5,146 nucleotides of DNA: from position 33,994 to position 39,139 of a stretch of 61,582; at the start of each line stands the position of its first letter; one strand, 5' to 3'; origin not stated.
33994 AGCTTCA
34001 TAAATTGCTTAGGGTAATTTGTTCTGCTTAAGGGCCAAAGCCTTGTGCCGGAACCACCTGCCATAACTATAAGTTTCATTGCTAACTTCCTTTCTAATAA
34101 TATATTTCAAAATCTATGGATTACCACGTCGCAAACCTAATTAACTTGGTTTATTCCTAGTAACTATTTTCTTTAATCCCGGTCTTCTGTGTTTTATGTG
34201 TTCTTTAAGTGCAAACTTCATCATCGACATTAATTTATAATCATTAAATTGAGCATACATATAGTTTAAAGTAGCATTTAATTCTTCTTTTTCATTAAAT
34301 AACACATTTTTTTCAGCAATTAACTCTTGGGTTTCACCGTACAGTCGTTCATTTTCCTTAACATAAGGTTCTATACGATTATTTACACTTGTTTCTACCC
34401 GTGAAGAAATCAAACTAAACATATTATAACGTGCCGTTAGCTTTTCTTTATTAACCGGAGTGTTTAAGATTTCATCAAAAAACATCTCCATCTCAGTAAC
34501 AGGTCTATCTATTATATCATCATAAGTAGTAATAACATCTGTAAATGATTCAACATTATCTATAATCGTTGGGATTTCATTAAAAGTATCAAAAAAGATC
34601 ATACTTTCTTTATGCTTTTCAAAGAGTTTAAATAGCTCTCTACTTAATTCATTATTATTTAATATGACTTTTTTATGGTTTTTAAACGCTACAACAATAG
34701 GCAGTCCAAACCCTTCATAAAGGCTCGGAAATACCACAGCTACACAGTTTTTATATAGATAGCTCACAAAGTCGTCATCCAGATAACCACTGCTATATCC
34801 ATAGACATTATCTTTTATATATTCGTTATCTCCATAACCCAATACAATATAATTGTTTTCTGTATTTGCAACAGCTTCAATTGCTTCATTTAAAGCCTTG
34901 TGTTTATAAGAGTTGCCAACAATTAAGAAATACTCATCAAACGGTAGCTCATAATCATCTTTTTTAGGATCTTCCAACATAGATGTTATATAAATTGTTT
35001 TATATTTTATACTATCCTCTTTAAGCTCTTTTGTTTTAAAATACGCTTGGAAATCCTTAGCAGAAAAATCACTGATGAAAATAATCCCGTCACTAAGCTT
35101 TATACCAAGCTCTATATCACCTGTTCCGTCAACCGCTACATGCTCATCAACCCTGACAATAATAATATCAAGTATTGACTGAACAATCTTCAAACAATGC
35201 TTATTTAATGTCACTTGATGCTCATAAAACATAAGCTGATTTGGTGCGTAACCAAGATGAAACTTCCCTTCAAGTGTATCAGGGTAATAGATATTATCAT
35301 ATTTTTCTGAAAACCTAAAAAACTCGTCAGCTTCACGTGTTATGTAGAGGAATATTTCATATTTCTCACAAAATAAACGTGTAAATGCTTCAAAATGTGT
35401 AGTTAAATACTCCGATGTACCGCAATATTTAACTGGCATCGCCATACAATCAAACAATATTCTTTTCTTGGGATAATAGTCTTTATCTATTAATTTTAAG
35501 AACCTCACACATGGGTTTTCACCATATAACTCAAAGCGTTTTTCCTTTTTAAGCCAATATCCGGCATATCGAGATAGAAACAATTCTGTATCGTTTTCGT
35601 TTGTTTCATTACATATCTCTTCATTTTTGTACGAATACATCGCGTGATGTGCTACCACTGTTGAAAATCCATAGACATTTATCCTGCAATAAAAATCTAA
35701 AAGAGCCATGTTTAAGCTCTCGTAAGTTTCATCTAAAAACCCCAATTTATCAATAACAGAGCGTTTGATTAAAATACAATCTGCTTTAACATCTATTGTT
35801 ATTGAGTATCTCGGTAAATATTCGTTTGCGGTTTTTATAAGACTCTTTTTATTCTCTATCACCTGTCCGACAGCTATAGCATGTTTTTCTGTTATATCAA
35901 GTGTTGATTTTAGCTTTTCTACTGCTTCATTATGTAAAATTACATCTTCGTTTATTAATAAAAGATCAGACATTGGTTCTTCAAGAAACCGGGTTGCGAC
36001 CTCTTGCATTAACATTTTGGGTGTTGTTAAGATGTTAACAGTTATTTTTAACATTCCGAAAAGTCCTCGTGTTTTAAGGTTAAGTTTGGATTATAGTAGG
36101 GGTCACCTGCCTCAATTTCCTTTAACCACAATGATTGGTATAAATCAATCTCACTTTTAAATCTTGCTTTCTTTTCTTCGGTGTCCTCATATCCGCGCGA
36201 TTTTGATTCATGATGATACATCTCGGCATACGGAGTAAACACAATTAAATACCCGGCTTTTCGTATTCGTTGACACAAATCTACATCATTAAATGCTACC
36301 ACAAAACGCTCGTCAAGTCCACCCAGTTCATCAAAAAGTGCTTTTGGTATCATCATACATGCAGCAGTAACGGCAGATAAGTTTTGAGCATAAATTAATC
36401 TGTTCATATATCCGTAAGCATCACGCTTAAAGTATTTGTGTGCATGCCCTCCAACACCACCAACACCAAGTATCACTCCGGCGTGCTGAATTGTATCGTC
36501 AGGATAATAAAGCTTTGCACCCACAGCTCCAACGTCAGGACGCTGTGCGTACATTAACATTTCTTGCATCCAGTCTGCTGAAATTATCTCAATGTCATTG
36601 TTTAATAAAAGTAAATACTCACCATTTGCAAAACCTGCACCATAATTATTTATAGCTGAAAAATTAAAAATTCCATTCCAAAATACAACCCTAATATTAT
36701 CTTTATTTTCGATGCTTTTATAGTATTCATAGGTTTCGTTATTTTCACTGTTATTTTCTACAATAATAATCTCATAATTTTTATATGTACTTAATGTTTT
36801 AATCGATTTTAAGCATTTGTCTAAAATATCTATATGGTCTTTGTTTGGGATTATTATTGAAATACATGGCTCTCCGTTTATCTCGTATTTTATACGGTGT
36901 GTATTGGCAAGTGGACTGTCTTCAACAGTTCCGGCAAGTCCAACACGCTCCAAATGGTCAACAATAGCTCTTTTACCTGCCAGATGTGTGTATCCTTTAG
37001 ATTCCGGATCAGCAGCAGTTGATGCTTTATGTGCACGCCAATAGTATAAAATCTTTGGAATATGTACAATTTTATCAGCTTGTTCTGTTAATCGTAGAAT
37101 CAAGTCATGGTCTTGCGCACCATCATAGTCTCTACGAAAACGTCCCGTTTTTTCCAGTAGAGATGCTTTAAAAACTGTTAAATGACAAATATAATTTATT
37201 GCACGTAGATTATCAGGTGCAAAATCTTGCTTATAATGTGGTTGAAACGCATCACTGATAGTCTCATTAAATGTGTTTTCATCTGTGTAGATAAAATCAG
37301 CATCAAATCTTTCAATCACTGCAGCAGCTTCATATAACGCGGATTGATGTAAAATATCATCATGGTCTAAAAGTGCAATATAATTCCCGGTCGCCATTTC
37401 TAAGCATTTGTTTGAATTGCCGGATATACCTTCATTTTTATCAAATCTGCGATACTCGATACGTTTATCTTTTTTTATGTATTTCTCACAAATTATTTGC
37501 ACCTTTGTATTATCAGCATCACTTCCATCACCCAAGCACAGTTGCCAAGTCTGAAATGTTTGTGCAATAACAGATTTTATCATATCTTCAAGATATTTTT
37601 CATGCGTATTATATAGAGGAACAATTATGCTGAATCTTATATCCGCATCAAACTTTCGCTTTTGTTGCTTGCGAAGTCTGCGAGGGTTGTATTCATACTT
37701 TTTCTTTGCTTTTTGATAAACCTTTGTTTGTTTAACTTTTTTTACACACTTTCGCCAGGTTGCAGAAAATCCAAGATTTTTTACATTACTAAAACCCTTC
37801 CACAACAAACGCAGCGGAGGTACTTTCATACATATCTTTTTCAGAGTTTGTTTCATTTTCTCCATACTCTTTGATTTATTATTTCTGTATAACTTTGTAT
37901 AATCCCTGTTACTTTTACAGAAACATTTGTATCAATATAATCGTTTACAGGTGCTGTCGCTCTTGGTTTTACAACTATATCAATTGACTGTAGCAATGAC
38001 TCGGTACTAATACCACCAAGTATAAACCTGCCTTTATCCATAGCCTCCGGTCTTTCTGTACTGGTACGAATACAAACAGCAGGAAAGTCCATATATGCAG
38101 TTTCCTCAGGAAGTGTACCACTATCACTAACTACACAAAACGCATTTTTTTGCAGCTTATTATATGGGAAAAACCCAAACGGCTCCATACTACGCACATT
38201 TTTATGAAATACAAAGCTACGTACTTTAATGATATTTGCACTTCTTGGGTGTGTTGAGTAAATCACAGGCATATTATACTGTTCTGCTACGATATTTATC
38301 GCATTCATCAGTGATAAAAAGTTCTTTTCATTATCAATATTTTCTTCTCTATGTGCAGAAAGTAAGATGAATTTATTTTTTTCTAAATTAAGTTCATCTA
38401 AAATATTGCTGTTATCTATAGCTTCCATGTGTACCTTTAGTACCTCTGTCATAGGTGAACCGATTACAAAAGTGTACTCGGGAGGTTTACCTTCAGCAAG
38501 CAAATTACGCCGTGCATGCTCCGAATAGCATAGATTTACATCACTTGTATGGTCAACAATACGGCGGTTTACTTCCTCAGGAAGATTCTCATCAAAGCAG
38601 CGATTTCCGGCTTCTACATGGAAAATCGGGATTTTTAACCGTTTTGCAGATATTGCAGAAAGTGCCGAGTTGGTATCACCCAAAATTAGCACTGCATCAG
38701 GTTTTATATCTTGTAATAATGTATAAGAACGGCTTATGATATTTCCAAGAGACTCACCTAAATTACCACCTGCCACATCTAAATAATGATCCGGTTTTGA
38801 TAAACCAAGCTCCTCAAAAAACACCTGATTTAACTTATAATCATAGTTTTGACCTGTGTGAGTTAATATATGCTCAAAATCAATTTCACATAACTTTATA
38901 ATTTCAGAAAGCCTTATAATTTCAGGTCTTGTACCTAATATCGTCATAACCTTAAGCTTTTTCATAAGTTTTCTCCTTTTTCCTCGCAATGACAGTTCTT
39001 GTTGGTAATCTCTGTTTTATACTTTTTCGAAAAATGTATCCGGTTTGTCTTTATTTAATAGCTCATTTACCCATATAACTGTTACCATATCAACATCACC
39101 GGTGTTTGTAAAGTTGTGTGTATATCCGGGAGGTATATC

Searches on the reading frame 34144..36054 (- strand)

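Call 16: search_protein_families(library=pfam, proteins=[window:34144-36054:-], max_evalue=0.0001)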
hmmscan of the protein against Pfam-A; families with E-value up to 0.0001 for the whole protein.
window:34144-36054:- (637 aa): 2 families
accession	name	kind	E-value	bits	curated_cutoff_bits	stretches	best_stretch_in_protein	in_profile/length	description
PF00534.26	Glycos_transf_1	-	3.9e-09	36.7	26.4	1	373-479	15-135/172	Glycosyl transferases group 1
PF13692.12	Glyco_trans_1_4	-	2.1e-05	25.3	27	1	376-468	4-108/142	Glycosyl transferases group 1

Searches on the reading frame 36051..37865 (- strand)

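Call 16: search_protein_families(library=pfam, proteins=[window:36051-37865:-], max_evalue=0.0001)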
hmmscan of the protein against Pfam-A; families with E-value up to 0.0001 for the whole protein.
window:36051-37865:- (605 aa): 4 families
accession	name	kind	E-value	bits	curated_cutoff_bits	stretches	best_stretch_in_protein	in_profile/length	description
PF00535.33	Glycos_transf_2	-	8.5e-45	153.1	23.3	2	79-194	1-113/168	Glycosyl transferase family 2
PF13641.12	Glyco_tranf_2_3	-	4.2e-19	69.9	27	2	335-556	3-216/230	Glycosyltransferase like family 2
PF10111.15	Glyco_tranf_2_2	-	1e-12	48.6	27.3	1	359-541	23-206/276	Glycosyltransferase like family 2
PF13632.12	Glyco_trans_2_3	-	2.5e-08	34.4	27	0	458-556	30-126/198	Glycosyl transferase family group 2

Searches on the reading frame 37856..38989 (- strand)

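Call 16: search_protein_families(library=pfam, proteins=[window:37856-38989:-], max_evalue=0.0001)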
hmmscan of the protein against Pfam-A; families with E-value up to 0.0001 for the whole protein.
window:37856-38989:- (378 aa): 1 family
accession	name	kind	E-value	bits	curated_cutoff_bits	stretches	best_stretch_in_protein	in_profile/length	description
PF02350.25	Epimerase_2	-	3.8e-86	289.5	30.6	1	37-364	8-346/347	UDP-N-acetylglucosamine 2-epimerase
